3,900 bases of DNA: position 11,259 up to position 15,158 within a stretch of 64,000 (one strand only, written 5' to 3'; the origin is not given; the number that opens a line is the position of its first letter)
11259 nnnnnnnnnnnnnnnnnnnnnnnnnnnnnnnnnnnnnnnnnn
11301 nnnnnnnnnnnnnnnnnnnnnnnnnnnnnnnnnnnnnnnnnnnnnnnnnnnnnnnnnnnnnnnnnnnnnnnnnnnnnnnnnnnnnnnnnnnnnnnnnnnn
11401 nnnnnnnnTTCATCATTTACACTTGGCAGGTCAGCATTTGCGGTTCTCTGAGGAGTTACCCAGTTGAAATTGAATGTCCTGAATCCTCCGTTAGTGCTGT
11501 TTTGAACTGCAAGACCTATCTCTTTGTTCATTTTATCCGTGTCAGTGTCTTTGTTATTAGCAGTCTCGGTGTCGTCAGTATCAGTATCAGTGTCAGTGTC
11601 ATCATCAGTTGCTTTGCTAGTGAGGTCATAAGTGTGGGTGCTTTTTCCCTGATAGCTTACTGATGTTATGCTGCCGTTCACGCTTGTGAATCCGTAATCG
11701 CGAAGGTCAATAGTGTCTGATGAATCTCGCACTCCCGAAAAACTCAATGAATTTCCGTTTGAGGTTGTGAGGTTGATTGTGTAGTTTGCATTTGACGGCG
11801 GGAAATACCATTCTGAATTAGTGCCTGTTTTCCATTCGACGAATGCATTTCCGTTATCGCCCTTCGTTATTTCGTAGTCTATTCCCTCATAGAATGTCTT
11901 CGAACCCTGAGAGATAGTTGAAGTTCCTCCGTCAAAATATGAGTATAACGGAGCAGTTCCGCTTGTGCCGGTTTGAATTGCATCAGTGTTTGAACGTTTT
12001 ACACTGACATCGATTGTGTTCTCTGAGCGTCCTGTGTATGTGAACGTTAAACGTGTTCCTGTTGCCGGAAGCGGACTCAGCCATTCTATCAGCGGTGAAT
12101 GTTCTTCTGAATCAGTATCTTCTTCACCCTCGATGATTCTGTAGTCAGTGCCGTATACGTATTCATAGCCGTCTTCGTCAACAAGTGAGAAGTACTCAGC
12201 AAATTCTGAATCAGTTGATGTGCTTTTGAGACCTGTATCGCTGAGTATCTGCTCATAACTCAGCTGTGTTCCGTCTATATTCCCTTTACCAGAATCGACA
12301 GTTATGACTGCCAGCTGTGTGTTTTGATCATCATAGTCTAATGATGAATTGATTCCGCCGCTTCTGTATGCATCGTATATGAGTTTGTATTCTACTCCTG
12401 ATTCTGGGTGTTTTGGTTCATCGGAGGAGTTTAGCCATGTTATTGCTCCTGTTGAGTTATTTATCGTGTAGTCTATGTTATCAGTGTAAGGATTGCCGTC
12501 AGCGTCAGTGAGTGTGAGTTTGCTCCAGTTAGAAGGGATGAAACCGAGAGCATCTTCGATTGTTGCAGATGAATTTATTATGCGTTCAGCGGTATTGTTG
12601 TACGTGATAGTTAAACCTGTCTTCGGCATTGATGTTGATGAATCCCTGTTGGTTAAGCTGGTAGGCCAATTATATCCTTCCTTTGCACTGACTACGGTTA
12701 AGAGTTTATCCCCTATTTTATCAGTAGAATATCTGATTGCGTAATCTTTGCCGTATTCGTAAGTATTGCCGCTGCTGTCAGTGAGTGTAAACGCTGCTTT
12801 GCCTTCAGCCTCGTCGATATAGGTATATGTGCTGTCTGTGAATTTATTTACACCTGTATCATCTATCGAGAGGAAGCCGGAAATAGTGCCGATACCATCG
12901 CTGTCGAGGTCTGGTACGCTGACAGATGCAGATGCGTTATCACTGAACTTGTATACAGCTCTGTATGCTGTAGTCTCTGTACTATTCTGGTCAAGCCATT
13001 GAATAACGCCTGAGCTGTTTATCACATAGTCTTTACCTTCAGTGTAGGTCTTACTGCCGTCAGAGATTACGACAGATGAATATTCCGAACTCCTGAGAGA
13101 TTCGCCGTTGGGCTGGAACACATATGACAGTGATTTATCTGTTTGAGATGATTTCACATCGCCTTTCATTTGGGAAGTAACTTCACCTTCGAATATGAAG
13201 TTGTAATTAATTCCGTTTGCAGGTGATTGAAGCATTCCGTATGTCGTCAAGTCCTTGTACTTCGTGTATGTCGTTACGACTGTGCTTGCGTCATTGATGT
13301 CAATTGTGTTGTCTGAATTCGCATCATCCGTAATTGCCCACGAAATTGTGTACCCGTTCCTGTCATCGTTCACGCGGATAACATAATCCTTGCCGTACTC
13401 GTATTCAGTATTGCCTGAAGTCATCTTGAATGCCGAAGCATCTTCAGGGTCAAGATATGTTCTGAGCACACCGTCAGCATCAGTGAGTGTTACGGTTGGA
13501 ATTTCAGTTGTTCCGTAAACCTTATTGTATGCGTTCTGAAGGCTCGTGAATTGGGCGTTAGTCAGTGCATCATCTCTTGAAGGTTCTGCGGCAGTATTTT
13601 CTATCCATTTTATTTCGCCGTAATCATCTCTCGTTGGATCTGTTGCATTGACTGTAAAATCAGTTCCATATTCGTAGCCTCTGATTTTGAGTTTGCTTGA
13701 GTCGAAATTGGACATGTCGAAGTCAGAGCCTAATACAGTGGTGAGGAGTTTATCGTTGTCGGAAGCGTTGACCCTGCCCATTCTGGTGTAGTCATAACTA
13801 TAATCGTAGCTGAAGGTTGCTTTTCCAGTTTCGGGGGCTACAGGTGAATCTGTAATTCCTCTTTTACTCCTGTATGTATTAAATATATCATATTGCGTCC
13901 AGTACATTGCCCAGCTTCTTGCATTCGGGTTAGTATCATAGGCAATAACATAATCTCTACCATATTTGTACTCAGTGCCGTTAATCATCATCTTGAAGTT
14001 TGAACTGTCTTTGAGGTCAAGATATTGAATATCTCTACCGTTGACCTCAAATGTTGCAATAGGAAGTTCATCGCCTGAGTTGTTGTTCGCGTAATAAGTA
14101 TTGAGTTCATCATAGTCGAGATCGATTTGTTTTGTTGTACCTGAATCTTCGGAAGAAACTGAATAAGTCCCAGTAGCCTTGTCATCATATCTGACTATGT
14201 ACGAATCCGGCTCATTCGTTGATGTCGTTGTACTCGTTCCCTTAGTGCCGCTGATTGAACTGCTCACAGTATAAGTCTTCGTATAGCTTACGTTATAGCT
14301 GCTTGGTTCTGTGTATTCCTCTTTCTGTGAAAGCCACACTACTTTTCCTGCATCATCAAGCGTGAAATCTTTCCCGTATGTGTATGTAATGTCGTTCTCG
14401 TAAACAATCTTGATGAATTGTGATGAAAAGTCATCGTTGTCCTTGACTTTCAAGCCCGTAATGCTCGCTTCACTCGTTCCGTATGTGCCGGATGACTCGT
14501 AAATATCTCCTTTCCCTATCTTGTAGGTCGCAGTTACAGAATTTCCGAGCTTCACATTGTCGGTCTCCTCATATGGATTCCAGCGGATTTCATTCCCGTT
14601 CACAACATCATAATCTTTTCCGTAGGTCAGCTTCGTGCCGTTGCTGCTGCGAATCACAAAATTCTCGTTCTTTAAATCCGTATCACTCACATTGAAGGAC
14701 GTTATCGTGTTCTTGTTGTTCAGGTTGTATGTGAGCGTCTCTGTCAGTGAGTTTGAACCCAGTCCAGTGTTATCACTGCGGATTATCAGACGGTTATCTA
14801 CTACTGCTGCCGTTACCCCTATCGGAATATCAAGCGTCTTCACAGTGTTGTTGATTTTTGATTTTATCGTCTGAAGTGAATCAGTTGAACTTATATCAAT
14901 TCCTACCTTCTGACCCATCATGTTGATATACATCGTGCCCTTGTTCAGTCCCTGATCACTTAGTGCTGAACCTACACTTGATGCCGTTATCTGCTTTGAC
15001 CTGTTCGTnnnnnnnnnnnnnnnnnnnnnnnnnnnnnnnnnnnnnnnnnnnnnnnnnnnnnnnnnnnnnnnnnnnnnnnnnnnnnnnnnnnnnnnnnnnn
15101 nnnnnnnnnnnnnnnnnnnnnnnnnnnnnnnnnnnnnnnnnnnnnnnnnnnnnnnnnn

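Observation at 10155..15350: Giant 1731-aa FliD flagellar cap with at least 10 copies of an unassigned repeat module and a Thr-Asp microrepeat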

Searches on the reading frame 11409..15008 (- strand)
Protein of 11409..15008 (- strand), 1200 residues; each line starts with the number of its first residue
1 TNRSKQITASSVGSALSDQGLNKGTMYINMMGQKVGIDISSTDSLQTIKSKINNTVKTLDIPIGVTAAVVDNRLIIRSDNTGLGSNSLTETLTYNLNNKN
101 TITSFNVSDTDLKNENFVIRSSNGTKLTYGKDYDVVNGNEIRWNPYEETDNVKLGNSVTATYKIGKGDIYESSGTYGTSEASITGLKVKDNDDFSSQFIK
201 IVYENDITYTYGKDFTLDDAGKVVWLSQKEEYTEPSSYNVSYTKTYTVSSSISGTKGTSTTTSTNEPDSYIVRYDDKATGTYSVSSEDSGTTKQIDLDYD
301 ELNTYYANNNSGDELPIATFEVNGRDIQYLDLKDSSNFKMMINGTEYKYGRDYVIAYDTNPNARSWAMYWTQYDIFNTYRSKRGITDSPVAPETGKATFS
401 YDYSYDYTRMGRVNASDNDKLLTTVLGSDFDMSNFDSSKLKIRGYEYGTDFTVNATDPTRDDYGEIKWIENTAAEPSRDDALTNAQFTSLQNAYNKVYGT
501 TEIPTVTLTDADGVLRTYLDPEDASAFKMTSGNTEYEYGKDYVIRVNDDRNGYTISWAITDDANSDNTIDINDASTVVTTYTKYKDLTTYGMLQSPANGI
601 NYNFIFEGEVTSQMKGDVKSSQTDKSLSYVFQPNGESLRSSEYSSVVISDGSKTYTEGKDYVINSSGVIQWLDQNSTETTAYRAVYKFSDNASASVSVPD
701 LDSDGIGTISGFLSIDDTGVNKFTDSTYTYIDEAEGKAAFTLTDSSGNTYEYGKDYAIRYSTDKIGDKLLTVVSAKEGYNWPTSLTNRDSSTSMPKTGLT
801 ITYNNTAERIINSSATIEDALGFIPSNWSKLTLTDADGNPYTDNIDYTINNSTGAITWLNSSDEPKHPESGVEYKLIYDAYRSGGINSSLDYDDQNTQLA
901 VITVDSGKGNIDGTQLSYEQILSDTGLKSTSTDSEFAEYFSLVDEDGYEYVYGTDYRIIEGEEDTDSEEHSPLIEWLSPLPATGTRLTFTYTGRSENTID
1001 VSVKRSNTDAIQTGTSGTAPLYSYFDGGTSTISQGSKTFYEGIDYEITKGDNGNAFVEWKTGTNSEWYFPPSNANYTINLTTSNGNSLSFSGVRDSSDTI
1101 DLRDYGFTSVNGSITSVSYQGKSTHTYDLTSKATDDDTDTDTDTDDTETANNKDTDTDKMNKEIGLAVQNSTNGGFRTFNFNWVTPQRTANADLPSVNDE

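Call 34: find_related_loci(query=A1, collection=genome_contigs, flank=6000)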
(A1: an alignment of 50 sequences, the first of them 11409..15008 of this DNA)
Query A1 (1200 aa) in genome_contigs; peptide patterns used: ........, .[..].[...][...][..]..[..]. (x = any residue, [..] = any of these).
172 stretches matched a pattern; 56 encode a relative of the query (tblastn E <= 1e-3); 48 distinct loci.
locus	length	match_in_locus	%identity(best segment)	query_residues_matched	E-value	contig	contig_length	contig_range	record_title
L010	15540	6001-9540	52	2-1200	0e+0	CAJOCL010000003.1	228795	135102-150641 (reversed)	uncultured Synergistales bacterium isolate Sheep_1_mag_15 genome assembly, contig: scaffold_65, whole genome shotgun seq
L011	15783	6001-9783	42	2-1200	0e+0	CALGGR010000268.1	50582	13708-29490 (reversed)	MAG TPA_asm: uncultured Fretibacterium sp. isolate ERR1278104_bin.105_CONCOCT_v1.1_MAG genome assembly, contig: ERZ84239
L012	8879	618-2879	55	1-1200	8e-158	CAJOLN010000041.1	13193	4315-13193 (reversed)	uncultured Synergistales bacterium isolate Reindeer_1_mag_22 genome assembly, contig: scaffold_4998, whole genome shotgu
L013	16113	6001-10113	37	1-1200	1e-152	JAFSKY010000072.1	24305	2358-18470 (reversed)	MAG: Synergistaceae bacterium isolate RGIG3237 Goat_Reticulum-3__c230858, whole genome shotgun sequence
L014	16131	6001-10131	35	2-1200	9e-150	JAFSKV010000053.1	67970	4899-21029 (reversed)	MAG: Synergistaceae bacterium isolate RGIG3234 Goat_Reticulum-2__c317459, whole genome shotgun sequence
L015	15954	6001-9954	36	1-1200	3e-147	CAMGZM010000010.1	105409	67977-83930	MAG: uncultured Fretibacterium sp. isolate SRR11784288_bin.17_metaWRAP_v1.3_MAG genome assembly, contig: ERZ12202745.53,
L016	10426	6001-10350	35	1-1200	5e-147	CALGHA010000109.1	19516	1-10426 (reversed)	MAG TPA_asm: uncultured Fretibacterium sp. isolate ERR1278105_bin.157_CONCOCT_v1.1_MAG genome assembly, contig: ERZ84240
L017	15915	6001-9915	36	2-1200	2e-142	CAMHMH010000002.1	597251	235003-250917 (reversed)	MAG: uncultured Fretibacterium sp. isolate SRR11784282_bin.33_metaWRAP_v1.3_MAG genome assembly, contig: ERZ12202942.3,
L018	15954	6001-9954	35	1-1115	8e-137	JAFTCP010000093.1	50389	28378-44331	MAG: Synergistaceae bacterium isolate RGIG3696 Goat_Rumen.Co__c1206436, whole genome shotgun sequence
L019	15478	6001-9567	44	1-1195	0e+0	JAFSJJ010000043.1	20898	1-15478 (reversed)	MAG: Synergistaceae bacterium isolate RGIG3196 Goat_Reticulum-1__c648680, whole genome shotgun sequence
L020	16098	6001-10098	39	1-1200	3e-173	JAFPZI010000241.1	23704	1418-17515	MAG: Synergistaceae bacterium isolate RGIG1612 Goat_Abomasum.Co__c2302427, whole genome shotgun sequence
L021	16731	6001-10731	40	1-1200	2e-119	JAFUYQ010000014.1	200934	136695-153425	MAG: Synergistaceae bacterium isolate RGIG4945 Roe_deer_Rumen-3__c1411, whole genome shotgun sequence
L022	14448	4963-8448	34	2-1200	4e-150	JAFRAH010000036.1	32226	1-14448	MAG: Synergistaceae bacterium isolate RGIG2313 Goat_Duodenum.Co__c1301376, whole genome shotgun sequence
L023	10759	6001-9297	37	1-1200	7e-116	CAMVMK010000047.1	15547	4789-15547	MAG TPA_asm: uncultured Fretibacterium sp. isolate SRR8387719_bin.77_metaWRAP_v1.3_MAG genome assembly, contig: ERZ14209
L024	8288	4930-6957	47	1-1200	3e-101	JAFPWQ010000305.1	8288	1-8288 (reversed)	MAG: Synergistaceae bacterium isolate RGIG1542 Goat_Abomasum-5__c778848, whole genome shotgun sequence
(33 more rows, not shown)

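Call 40: predict_structure(alignment_id=A1)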
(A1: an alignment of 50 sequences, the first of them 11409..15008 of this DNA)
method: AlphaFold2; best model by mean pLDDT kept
length: 1200 residues; sequences in the alignment: 50
mean_pLDDT: 83.6   pTM: 0.45
mean pLDDT of the five models: 83.6, 82.8, 82.0, 81.8, 81.1
residues with pLDDT >= 90: 410; 70-90: 655; 50-70: 100; < 50: 35
segments of 3 or more residues with pLDDT < 50: 1-7, 80-85, 192-194, 1135-1151
pLDDT, mean of each block of 10 residues (from residue 1): 40 64 72 75 74 72 64 59 56 85 80 84 86 87 86 90 79 86 68 59 78 80 71 81 82 83 81 88 80 85 89 89 92 87 90 90 82 86 90 85 88 88 91 90 89 88 89 80 88 89 93 92 92 93 92 93 88 92 93 90 87 87 89 74 86 87 89 75 93 91 89 91 94 93 87 94 84 85 88 87 92 89 91 88 87 86 68 83 67 89 78 85 79 84 84 92 87 89 87 71 91 85 88 91 91 92 85 91 88 90 85 86 83 50 42 71 88 82 87 85
secondary structure, 60 per line:
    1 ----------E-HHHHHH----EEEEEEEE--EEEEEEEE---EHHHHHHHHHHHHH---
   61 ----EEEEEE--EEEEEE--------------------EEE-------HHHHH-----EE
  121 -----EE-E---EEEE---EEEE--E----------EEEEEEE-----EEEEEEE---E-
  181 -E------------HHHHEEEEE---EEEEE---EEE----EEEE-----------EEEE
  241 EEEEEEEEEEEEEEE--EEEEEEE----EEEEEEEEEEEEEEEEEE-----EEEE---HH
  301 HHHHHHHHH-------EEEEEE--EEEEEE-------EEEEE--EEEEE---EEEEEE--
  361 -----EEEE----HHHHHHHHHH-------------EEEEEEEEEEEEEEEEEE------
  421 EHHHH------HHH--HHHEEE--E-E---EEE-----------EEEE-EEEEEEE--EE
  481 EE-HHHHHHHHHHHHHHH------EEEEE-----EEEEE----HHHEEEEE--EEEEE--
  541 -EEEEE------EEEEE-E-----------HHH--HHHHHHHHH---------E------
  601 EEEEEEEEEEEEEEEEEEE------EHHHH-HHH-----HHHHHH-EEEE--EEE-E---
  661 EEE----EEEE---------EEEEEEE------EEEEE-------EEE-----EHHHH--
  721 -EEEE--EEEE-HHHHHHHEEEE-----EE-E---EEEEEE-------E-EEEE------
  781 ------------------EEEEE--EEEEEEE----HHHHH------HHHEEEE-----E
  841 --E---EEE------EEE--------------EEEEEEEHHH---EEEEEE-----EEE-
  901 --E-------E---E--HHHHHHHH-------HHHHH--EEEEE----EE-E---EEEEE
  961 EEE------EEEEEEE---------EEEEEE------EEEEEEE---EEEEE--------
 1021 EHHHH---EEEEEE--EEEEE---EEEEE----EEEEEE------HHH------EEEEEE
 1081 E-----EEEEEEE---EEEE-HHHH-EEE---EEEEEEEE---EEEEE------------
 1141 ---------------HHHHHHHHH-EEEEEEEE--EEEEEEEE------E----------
elements in order (helices of 4 or more, strands of 3 or more residues): H13-18 E23-30 E33-40 H45-57 E65-70 E73-78 E99-101 H109-113 E133-136 E140-143 E157-163 E169-175 H195-198 E199-203 E207-211 E215-217 E222-225 E237-255 E258-264 E269-286 E292-295 H299-309 E317-322 E325-330 E338-342 E345-349 E353-358 E366-369 H374-383 E397-414 H422-425 E440-442 E451-453 E465-468 E470-476 E479-482 H484-498 E505-509 E515-519 E527-531 E534-538 E542-546 E553-557 H576-584 E601-619 H627-630 H640-645 E647-650 E653-655 E661-663 E668-671 E681-687 E694-698 E706-708 H715-718 E722-725 E728-731 H733-739 E740-743 E756-761 E771-774 E799-803 E806-812 H817-821 E831-834 E847-849 E856-858 E873-879 E886-891 E897-899 H918-925 H933-937 E940-944 E956-963 E970-976 E986-991 E998-1004 E1008-1012 H1022-1025 E1029-1034 E1037-1041 E1045-1049 E1054-1059 E1075-1081 E1087-1093 E1097-1100 H1102-1105 E1107-1109 E1113-1120 E1124-1128 H1156-1164 E1166-1173 E1176-1183

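Call 43: fold_search(model_id=the predicted structure, library=pdb)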
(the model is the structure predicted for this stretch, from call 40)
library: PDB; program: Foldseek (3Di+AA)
matches with E <= 10: 529; with E <= 0.001: 0
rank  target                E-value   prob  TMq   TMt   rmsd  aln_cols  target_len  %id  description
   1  5vo8_D                4.3e-03  0.11  0.04  0.03  48.3       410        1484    9  X-ray crystal structure of a bacterial reiterative transcription complex of pyrG promoter (released 2017-05-24)
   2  5x21_D                4.8e-03  0.13  0.05  0.04  36.0       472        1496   10  Crystal structure of Thermus thermophilus transcription initiation complex with GpA and pseudouridimycin (PUM) (released 2017-07-05)
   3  5d4d_N                4.8e-03  0.09  0.04  0.03  46.9       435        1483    9  Crystal structure of Thermus thermophilus product complex for transcription initiation with NAD and CTP (released 2016-07-06)
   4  4q5s_D                5.3e-03  0.12  0.05  0.04  37.7       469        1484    9  Thermus thermophilus RNA polymerase initially transcribing complex containing 6-mer RNA (released 2014-07-09)
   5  9qcn_B                8.8e-03  0.04  0.05  0.07  43.5       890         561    8  HA70 complex from Clostridium botulinum Serotype B1 (released 2025-09-10)
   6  4g7o_D                1.3e-02  0.09  0.05  0.04  35.2       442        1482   10  Crystal structure of Thermus thermophilus transcription initiation complex containing 2 nt of RNA (released 2012-10-31)
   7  6wpx_B                1.4e-02  0.28  0.04  0.10  25.7       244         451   10  Crystal structure of Bacillus licheniformis lipase BlEst2 in propetide form (released 2021-06-09)
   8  5x22_D                2.1e-02  0.09  0.05  0.04  35.9       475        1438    9  Crystal structure of Thermus thermophilus transcription initiation complex with GpA and CMPcPP (released 2017-07-05)
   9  9dd8_A                2.9e-02  0.14  0.07  0.11  24.0       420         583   10  Cryo-EM structure of neutralizing human antibody D48 in complex with HSV-1 glycoprotein B trimer gB-Ecto.516P (released 2025-09-10)
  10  9ih8_A                3.9e-02  0.06  0.05  0.08  25.4       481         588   10  HSV-2 postfusion glycoprotein B (released 2025-09-03)
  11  3b43                  4.8e-02  0.04  0.04  0.08  39.9       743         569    8  I-band fragment I65-I70 from titin (released 2008-01-22)
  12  6iol_L                5.3e-02  0.30  0.05  0.15  22.0       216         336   10  Cryo-EM structure of multidrug efflux pump MexAB-OprM (60 degree state) (released 2019-04-03)
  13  7y1c_Y                5.3e-02  0.03  0.05  0.07  42.4      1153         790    8  CryoEM structure of Klebsiella phage Kp9 tail complex applied with C6 symmetry (released 2023-06-14)
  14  8w8p_D                5.6e-02  0.08  0.05  0.04  35.0       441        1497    9  Thermus thermophilus initiation transcription complex containing CMPcPP in the post-translocated state (released 2024-07-24)
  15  4g7o_N                5.6e-02  0.03  0.04  0.03  46.3       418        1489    9  Crystal structure of Thermus thermophilus transcription initiation complex containing 2 nt of RNA (released 2012-10-31)
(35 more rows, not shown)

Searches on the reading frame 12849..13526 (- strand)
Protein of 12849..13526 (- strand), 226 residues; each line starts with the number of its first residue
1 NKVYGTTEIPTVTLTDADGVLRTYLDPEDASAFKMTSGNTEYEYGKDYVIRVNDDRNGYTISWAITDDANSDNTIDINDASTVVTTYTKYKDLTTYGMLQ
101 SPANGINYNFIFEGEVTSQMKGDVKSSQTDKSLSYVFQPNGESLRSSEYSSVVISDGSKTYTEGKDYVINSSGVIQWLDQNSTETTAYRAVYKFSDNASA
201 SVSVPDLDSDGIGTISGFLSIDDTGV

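Call 57: predict_structure(alignment_id=A3)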
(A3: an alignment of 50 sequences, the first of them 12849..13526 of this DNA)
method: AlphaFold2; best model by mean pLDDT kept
length: 226 residues; sequences in the alignment: 50
mean_pLDDT: 85.5   pTM: 0.66
mean pLDDT of the five models: 85.5, 85.2, 84.3, 83.8, 82.2
residues with pLDDT >= 90: 136; 70-90: 44; 50-70: 45; < 50: 1
segments of 3 or more residues with pLDDT < 50: none
pLDDT, mean of each block of 10 residues (from residue 1): 75 96 95 96 98 94 97 97 97 97 96 85 89 88 88 94 90 87 65 62 60 55 54
secondary structure, 60 per line:
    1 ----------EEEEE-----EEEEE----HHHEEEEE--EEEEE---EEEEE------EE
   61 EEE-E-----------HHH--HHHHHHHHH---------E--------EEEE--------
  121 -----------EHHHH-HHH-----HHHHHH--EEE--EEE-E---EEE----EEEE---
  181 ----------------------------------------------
elements in order: E11-15 E21-25 E33-37 E40-44 E48-52 E59-63 H82-90 E109-112 H133-136 H146-151 E154-156 E159-161 E167-169 E174-177

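Call 59: fold_search(model_id=the predicted structure, library=pdb)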
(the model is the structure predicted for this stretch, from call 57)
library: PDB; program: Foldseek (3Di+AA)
matches with E <= 10: 101; with E <= 0.001: 0
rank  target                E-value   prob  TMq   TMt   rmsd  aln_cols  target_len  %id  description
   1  7uwz_MODEL_1_A        1.6e+00  0.14  0.14  0.36   5.8        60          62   25  NMR solution structure of the De novo designed small beta-barrel protein 33_bp_sh3 (released 2023-03-22)
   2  8p94_D                1.8e+00  0.06  0.08  0.06   8.5        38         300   34  Cryo-EM structure of cortactin stabilized Arp2/3-complex nucleated actin branches (released 2024-01-03)
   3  8h43_B                2.2e+00  0.09  0.13  0.37   7.3        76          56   13  Crystal structure of PHF1 Tudor domain in complex with hit 1 (released 2023-10-18)
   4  9qqb_Nt               2.3e+00  0.06  0.08  0.14   9.3        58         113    9  Quaternary complex of a translating ribosome, NAC, NMT1, and NatA (released 2025-07-16)
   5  5wfv_A                2.4e+00  0.03  0.11  0.09  11.0        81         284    9  Kelch domain of human Keap1 bound to Nrf2 ETGE peptide (released 2018-09-19)
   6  5vjj_A                2.6e+00  0.06  0.13  0.27   9.0        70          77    3  Crystal structure of the flax-rust effector AvrP (released 2017-08-30)
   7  9i2b_D                2.6e+00  0.06  0.08  0.07   7.8        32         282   34  SPIN90-Arp2/3 nucleated bidirectional actin filaments (released 2025-09-03)
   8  9qqa_Nt               2.6e+00  0.04  0.07  0.20   9.3        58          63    9  Ternary complex of translating ribosome, NAC and NMT1 (released 2025-07-16)
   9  2p9s_D                2.6e+00  0.04  0.08  0.07   8.5        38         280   34  Structure of bovine Arp2/3 complex co-crystallized with ATP/Mg2+ (released 2007-05-29)
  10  9syr_Na               2.9e+00  0.01  0.08  0.13  24.6       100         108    8  Human quaternary complex of a translating 80S ribosome, NAC, MetAP1 and NatD (released 2025-12-17)
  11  8vbx_G                2.9e+00  0.01  0.10  0.13  16.7       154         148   14  C6 nozzle and fibre complex of the mature bacteriophage PhiM1 particle (released 2024-10-23)
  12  8pv1_Lg               3.3e+00  0.07  0.10  0.18   7.8        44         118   20  Chaetomium thermophilum pre-60S State 6 - pre-5S rotation - L1 intermediate - composite structure (released 2023-11-15)
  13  6uhc_D                3.3e+00  0.04  0.08  0.07   8.6        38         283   34  CryoEM structure of human Arp2/3 complex with bound NPFs (released 2020-07-01)
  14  5vjj_B                3.5e+00  0.04  0.13  0.26   8.7        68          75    3  Crystal structure of the flax-rust effector AvrP (released 2017-08-30)
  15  1k8k_D                3.5e+00  0.04  0.08  0.07   8.5        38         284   34  Crystal Structure of Arp2/3 Complex (released 2001-12-07)
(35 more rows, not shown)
